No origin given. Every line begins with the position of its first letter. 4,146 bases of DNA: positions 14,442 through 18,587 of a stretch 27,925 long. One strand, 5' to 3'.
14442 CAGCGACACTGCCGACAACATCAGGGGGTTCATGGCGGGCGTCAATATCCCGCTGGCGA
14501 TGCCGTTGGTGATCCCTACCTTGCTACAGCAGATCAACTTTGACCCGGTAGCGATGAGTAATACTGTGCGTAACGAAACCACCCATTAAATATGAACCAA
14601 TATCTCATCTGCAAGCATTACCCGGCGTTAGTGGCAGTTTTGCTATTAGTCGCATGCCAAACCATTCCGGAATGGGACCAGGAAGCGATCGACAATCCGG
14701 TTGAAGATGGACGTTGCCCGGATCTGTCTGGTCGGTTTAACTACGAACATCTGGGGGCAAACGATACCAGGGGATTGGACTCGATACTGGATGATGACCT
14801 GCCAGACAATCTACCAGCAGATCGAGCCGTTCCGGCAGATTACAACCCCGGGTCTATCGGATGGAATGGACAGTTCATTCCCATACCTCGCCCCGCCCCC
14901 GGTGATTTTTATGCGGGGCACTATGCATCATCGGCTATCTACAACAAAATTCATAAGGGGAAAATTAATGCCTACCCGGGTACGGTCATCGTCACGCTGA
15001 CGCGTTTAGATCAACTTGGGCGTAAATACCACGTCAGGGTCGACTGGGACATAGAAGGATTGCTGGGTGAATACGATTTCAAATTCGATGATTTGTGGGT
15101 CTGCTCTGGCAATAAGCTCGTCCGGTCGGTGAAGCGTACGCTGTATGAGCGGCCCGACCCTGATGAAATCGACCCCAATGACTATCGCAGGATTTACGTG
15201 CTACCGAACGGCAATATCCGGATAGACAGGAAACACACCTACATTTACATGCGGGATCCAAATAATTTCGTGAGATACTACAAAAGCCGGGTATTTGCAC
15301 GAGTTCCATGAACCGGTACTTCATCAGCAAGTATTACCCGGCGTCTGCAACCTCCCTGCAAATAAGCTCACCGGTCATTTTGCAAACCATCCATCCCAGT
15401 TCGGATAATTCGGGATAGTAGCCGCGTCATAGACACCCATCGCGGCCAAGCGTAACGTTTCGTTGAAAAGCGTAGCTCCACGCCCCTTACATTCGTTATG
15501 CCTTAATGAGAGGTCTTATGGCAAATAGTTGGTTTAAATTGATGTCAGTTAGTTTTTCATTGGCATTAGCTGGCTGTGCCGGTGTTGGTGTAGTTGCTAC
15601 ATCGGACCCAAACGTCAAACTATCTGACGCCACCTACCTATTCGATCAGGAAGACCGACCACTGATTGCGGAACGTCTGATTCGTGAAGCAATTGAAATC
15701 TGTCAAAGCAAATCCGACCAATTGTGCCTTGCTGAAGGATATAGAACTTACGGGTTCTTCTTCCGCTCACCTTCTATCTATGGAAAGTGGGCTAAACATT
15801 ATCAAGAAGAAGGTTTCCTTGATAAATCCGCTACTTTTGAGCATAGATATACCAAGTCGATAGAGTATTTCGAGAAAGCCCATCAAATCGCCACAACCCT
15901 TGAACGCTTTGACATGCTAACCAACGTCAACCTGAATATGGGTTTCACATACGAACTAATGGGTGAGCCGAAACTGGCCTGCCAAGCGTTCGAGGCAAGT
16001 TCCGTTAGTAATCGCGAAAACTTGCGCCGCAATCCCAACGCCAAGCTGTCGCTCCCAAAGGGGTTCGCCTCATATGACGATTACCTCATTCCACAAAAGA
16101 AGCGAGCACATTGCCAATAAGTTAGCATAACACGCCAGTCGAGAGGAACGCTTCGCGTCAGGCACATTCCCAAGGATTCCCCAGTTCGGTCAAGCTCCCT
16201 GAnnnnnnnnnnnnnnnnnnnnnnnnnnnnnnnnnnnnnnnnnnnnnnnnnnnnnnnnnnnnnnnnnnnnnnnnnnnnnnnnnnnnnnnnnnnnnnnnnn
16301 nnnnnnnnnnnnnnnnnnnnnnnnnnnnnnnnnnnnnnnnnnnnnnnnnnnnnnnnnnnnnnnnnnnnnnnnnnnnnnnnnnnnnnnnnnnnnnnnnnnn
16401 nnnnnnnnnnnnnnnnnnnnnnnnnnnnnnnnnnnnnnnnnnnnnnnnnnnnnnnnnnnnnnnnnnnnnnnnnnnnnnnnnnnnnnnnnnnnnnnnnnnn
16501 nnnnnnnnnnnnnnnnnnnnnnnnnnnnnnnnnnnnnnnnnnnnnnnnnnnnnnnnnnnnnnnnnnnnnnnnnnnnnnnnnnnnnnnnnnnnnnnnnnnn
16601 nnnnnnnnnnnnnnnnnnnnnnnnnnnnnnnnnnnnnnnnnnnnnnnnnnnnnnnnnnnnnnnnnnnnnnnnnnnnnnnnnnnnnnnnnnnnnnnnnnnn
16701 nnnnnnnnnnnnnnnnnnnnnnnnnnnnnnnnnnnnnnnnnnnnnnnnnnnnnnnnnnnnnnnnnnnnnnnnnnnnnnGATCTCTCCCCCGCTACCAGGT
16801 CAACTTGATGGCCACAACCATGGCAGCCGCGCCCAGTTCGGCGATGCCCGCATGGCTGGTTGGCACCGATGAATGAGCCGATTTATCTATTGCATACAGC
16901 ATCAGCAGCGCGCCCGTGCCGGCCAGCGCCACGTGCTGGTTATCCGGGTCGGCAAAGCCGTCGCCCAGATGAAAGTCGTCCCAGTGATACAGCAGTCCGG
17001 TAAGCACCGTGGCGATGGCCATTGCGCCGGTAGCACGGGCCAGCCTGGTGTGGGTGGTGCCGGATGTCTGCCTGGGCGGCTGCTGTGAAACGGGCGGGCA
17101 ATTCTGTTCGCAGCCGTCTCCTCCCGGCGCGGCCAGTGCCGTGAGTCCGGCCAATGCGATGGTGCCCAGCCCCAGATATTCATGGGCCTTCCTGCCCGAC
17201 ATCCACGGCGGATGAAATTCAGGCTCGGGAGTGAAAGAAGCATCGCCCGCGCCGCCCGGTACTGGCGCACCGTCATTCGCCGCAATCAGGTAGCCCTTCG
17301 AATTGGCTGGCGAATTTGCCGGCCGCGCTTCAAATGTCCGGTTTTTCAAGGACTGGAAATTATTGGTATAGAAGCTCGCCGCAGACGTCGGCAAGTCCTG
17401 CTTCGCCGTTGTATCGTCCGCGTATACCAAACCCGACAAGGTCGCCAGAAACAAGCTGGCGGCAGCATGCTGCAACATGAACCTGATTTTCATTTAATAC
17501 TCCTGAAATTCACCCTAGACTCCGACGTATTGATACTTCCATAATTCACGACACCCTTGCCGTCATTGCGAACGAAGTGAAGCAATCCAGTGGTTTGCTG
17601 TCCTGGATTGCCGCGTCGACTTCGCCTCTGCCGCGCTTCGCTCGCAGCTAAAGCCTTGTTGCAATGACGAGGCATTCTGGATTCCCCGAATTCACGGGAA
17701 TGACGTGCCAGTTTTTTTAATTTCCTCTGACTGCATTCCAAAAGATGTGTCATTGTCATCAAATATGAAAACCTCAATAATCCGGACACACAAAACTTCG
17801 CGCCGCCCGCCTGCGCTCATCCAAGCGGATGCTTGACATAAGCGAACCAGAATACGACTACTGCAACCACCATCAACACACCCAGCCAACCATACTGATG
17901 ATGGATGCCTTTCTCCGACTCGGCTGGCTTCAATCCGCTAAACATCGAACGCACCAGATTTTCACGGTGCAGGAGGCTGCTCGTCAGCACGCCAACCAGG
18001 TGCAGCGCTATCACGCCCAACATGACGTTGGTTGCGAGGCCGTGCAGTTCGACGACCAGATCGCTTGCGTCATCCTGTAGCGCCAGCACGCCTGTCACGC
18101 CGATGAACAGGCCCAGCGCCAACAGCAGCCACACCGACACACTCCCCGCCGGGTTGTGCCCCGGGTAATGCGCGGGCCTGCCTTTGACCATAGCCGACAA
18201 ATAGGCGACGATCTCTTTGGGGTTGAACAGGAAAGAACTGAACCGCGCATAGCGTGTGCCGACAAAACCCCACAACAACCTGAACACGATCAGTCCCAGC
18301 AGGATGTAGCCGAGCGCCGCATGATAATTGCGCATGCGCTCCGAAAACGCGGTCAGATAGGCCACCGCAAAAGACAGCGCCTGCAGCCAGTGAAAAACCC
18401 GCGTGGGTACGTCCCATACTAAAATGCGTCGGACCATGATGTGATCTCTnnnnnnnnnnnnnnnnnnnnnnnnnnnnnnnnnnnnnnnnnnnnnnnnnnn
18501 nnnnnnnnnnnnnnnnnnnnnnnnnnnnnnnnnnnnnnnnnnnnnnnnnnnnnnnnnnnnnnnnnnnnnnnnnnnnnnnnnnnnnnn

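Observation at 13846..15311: CDI-type exoprotein with an unassignable, non-VENN C-terminal module coupled to a lipoprotein gene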

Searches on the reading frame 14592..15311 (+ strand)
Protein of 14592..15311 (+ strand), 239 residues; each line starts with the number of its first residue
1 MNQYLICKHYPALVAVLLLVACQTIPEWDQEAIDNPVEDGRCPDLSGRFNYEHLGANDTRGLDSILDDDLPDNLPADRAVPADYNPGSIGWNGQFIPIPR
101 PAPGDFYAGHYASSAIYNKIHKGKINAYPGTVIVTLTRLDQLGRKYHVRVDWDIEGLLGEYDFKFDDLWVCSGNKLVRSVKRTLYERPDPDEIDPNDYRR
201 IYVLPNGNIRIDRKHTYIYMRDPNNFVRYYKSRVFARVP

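Call 7: search_protein_families(library=pfam, proteins=[window:14592-15311:+], max_evalue=0.01)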
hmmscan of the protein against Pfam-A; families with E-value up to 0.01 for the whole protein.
window:14592-15311:+ (239 aa): 0 families

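Call 8: search_protein_families(library=ncbifam, proteins=[window:14592-15311:+], max_evalue=0.01)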
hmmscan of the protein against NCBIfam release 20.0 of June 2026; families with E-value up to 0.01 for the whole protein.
window:14592-15311:+ (239 aa): 0 families

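Call 9: search_protein_families(library=pfam, proteins=[window:14592-15308:+], max_evalue=10)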
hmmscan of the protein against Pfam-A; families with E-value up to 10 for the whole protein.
window:14592-15308:+ (239 aa): 1 family
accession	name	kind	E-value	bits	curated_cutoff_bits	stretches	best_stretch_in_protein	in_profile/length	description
PF25476.1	Ribosomal_L19e_C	-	0.063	13.9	25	1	177-215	44-82/91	Ribosomal protein L19e, C-terminal domain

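Call 12: find_homologous_proteins(query=window:14592-15308:+)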
Query window:14592-15308:+ (239 aa): 55 proteins with E <= 0.001 among 501 candidates.
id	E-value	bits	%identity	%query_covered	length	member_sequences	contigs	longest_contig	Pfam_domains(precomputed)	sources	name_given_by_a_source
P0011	4.6e-165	566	100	100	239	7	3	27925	-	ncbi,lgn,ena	-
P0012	3.1e-122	425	78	100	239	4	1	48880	-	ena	-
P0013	1.1e-120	420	75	100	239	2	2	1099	-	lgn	-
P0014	5.2e-119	415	75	100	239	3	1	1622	-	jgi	jgi:hypothetical protein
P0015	2.2e-118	413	74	100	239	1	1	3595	-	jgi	jgi:hypothetical protein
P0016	2.2e-115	403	72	100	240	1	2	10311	-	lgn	-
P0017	4.2e-115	402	73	100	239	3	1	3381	-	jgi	jgi:hypothetical protein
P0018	4.7e-113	395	75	95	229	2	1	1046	-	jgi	jgi:hypothetical protein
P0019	4.6e-109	382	69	100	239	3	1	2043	-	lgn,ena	-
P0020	8.5e-109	381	70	100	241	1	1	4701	-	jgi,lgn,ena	-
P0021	2.3e-107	376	70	100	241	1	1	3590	-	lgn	-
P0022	3.1e-107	376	67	100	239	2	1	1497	-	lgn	-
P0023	3.2e-107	376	68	100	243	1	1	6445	-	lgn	-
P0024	7.0e-106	372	68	100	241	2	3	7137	-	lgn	-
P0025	2.8e-105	370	68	94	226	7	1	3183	-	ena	-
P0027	4.8e-104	366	68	100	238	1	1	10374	-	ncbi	ncbi:MAG: hypothetical protein ABI265_10015 [Gallionella sp.]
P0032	2.4e-97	344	68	91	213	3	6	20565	-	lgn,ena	-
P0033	1.7e-94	334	65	100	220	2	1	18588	-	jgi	jgi:hypothetical protein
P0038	3.9e-92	327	65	100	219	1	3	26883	-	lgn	-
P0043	4.3e-89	317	60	100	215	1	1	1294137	-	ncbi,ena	-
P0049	9.0e-86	306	60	100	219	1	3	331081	-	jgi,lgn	jgi:hypothetical protein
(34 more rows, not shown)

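Call 13: find_encoding_contigs(protein=P0043, flank=10000, max_places=3)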
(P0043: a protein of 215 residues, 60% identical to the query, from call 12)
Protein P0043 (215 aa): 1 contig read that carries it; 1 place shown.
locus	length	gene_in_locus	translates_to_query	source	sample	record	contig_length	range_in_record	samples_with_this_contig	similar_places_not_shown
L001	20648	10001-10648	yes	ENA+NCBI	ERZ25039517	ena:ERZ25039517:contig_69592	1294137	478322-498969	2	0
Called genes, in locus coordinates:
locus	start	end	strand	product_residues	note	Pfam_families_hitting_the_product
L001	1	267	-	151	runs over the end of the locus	PF00692:dUTPase, PF22769:DCD (weak)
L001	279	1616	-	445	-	PF02441:Flavoprotein, PF04127:DFP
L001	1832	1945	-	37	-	-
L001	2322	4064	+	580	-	PF08479:POTRA_2, PF17287:POTRA_3, PF03865:ShlB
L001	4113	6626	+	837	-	PF05860:TPS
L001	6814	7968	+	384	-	PF13332:Fil_haemagg_2 (weak)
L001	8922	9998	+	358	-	PF04830:DUF637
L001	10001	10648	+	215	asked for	-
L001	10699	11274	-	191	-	PF09626:DHC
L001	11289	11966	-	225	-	-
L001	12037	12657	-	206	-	PF01292:Ni_hydr_CYTB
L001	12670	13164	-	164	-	PF09626:DHC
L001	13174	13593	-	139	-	PF09086:DUF1924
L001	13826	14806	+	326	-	PF01628:HrcA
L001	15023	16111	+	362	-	PF00762:Ferrochelatase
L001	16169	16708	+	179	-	PF00924:MS_channel_2nd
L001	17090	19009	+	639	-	PF13528:Glyco_trans_1_3 (faint), PF04101:Glyco_tran_28_C, PF13506:Glyco_transf_21 (faint), PF00535:Glycos_transf_2, PF10111:Glyco_tranf_2_2 (faint), PF13641:Glyco_tranf_2_3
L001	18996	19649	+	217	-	PF09335:VTT_dom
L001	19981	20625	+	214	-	PF04299:FMN_bind_2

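Call 14: find_encoding_contigs(protein=P0049, flank=10000, max_places=3)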
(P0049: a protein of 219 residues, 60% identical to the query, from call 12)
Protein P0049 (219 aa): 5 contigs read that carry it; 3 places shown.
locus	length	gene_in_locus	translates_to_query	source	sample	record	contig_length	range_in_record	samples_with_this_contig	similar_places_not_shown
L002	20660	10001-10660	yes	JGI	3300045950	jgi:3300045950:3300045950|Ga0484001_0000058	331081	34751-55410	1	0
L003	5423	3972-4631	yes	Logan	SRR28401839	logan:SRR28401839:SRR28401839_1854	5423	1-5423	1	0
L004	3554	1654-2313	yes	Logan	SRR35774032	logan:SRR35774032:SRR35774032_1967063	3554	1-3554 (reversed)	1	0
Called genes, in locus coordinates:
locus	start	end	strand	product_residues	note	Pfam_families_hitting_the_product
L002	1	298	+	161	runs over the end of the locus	-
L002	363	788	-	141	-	-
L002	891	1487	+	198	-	-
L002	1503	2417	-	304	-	PF01210:NAD_Gly3P_dh_N, PF07479:NAD_Gly3P_dh_C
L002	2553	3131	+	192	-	-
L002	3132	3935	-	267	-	PF01738:DLH, PF12146:Hydrolase_4 (faint), PF00326:Peptidase_S9 (faint), PF02230:Abhydrolase_2 (faint), PF08840:BAAT_C (faint)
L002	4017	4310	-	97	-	-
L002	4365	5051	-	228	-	PF09365:DUF2461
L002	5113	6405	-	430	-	PF11700:ATG22, PF07690:MFS_1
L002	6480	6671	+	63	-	PF07866:DUF1653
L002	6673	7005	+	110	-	PF11743:DUF3301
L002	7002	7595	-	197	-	PF13640:2OG-FeII_Oxy_3, PF13661:2OG-FeII_Oxy_4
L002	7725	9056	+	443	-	PF00437:T2SSE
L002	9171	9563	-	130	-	-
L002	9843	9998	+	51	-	-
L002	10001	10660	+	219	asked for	-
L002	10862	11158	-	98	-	PF05016:ParE_toxin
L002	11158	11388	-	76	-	PF09720:Unstab_antitox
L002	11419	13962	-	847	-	PF01624:MutS_I, PF05188:MutS_II, PF05192:MutS_III, PF05190:MutS_IV, PF00488:MutS_V, PF27441:MutS_C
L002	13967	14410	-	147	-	PF09500:YiiD_C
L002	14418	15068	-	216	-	PF01865:PhoU_div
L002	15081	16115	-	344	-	PF01384:PHO4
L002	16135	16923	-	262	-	PF00459:Inositol_P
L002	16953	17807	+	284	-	PF00588:SpoU_methylase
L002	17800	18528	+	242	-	PF00132:Hexapep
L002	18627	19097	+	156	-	PF02082:Rrf2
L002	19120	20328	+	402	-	PF00266:Aminotran_5, PF01041:DegT_DnrJ_EryC1, PF01212:Beta_elim_lyase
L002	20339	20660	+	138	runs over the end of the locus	PF01592:NifU_N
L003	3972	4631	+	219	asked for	-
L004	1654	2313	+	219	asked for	-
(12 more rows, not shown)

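Call 15: find_encoding_contigs(protein=P0012, flank=10000, max_places=3)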
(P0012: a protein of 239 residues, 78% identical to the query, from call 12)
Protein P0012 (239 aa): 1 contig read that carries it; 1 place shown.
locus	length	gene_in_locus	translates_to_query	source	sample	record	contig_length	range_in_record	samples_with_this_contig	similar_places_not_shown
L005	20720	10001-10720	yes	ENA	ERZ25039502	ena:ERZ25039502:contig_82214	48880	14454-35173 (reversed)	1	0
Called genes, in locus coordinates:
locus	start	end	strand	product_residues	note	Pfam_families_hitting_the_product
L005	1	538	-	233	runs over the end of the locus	PF01381:HTH_3 (weak), PF13560:HTH_31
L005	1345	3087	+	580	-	PF08479:POTRA_2, PF17287:POTRA_3, PF03865:ShlB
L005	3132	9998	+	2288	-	PF05860:TPS, PF13332:Fil_haemagg_2 (weak)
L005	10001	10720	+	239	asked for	-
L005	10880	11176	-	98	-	PF09626:DHC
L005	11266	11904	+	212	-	-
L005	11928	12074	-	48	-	-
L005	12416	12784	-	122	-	PF01292:Ni_hydr_CYTB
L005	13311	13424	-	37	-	PF09086:DUF1924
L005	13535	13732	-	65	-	-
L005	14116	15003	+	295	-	PF01628:HrcA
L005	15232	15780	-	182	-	-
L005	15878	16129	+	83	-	PF00762:Ferrochelatase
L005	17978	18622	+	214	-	PF04299:FMN_bind_2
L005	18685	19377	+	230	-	PF20437:LonC_helical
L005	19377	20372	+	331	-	PF13654:AAA_32, PF20436:LonB_AAA-LID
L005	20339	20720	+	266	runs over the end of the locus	PF05362:Lon_C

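Call 23: find_encoding_contigs(protein=P0027, flank=10000, max_places=2)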
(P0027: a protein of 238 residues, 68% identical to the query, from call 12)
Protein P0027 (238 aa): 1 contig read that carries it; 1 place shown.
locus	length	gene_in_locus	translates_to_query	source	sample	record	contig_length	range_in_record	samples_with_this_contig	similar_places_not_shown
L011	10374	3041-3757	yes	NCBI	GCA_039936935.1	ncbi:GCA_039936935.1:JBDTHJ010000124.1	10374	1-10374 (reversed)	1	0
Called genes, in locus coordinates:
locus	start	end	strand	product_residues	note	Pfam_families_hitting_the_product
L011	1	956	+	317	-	PF04830:DUF637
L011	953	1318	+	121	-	-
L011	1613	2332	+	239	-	-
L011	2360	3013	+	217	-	-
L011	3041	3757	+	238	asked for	-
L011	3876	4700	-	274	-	PF06629:MipA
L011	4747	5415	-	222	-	PF14378:PAP2_3, PF01569:PAP2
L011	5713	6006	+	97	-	PF00550:PP-binding (weak)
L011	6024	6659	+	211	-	-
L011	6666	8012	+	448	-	PF00501:AMP-binding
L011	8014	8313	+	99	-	PF22818:ApeI-like, PF07977:FabA (weak)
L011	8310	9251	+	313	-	PF03279:Lip_A_acyltrans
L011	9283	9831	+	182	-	PF19574:LolA_3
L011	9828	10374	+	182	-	?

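Call 56: search_protein_families(library=pfam, proteins=[L011:953-1315:+], max_evalue=1)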
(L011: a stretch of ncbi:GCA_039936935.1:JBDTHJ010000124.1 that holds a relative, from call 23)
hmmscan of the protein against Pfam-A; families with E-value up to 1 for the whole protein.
L011:953-1315:+ (121 aa): 0 families

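Call 57: search_protein_families(library=ncbifam, proteins=[L011:953-1315:+], max_evalue=1)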
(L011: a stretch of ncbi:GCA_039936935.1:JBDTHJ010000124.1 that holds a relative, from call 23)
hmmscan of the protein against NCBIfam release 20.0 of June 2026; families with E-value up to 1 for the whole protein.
L011:953-1315:+ (121 aa): 0 families

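Call 62: search_solved_structures(query=A3, max_evalue=10)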
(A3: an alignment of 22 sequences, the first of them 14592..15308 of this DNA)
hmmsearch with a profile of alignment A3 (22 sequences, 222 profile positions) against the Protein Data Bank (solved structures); distinct sequences matched with E-value up to 10: 4.
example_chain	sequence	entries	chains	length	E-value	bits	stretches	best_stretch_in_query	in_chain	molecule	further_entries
8hku_L21E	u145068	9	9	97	0.078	15.8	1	72-138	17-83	50S ribosomal protein L21e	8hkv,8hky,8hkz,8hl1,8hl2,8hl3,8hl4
3v9f_A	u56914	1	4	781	0.33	13.8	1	161-196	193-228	Two-component system sensor histidine kinase/response regulator, hybrid (One-component sys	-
4g6u_A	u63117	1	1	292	1.1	12.1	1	67-110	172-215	EC869 CdiA-CT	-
6gyb_a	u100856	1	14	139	1.4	11.8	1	1-29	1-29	VirB7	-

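Call 79: find_encoding_contigs(protein=P0038, flank=7000, max_places=2)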
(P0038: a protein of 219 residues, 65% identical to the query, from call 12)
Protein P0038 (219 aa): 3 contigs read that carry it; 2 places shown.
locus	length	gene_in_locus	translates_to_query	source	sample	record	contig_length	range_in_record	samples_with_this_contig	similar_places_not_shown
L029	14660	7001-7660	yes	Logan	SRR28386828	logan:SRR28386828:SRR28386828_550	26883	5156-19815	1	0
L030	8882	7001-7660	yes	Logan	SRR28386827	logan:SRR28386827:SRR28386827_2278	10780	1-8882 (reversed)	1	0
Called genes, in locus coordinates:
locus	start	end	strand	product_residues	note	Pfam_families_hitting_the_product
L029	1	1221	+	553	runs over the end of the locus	PF08479:POTRA_2, PF17287:POTRA_3, PF03865:ShlB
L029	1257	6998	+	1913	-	PF05860:TPS, PF13332:Fil_haemagg_2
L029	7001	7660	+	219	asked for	-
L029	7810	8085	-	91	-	PF15781:ParE-like_toxin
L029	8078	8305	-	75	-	PF11903:ParD_like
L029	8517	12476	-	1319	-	PF00317:Ribonuc_red_lgN (weak), PF02867:Ribonuc_red_lgC, PF14890:Intein_splicing, PF14528:LAGLIDADG_3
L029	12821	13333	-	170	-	PF02600:DsbB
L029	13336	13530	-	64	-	PF04384:Fe-S_assembly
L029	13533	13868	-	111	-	PF00111:Fer2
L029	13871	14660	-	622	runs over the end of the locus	PF00012:HSP70, PF06723:MreB_Mbl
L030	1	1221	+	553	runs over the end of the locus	PF08479:POTRA_2, PF17287:POTRA_3, PF03865:ShlB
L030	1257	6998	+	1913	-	PF05860:TPS, PF13332:Fil_haemagg_2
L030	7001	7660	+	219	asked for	-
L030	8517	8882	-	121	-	?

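Call 80: find_encoding_contigs(protein=P0033, flank=7000, max_places=2)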
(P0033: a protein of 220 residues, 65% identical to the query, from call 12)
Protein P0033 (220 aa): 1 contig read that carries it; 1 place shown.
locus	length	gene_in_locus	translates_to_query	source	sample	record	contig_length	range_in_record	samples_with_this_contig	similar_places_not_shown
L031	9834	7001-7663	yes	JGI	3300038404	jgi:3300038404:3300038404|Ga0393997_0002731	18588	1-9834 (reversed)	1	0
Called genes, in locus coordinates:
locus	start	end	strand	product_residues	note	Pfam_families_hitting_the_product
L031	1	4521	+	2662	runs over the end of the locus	PF05860:TPS, PF13332:Fil_haemagg_2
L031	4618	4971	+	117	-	-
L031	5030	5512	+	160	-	-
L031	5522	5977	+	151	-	-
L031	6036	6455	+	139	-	-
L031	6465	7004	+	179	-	-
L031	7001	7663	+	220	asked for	-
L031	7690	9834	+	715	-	?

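Call 81: find_encoding_contigs(protein=P0032, flank=7000, max_places=2)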
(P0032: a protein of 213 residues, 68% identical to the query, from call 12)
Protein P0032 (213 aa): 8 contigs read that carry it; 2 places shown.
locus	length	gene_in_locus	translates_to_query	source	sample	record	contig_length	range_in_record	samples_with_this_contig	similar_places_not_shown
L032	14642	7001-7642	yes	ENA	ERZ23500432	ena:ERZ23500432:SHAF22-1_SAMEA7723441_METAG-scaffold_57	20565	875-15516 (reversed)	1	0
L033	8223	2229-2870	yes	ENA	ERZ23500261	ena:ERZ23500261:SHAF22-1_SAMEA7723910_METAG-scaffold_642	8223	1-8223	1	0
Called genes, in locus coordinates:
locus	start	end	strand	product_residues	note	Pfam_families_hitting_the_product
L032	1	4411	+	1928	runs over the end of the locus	PF05860:TPS, PF13332:Fil_haemagg_2 (weak)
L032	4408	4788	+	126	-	-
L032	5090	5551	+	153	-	-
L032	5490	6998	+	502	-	PF04830:DUF637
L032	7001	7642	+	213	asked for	-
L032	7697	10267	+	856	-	PF04830:DUF637, PF21111:CDI_toxin_EC869_like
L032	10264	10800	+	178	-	PF07262:CdiI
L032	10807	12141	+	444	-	PF21726:DUF6862 (weak)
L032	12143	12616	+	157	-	-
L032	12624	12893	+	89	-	-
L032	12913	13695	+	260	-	-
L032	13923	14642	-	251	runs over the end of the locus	PF01113:DapB_N, PF05173:DapB_C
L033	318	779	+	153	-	-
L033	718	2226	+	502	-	PF04830:DUF637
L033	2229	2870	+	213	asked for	-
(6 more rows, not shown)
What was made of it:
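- It occurs in orphan arrays (call 81).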

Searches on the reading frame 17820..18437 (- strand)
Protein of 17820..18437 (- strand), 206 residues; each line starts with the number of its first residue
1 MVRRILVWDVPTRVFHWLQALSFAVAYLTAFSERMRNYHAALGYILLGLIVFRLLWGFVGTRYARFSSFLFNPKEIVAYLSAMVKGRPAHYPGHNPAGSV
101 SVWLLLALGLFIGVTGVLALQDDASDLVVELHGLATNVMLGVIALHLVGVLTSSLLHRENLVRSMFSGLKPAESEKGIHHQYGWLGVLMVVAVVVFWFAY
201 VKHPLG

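Call 75: search_protein_families(library=pfam, proteins=[window:17820-18437:-], max_evalue=0.001)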
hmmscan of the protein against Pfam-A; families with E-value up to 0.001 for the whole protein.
window:17820-18437:- (206 aa): 1 family
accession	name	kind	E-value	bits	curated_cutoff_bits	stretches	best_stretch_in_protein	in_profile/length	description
PF01292.26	Ni_hydr_CYTB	-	1.4e-27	97.1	30.1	1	7-168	1-179/179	Prokaryotic cytochrome b561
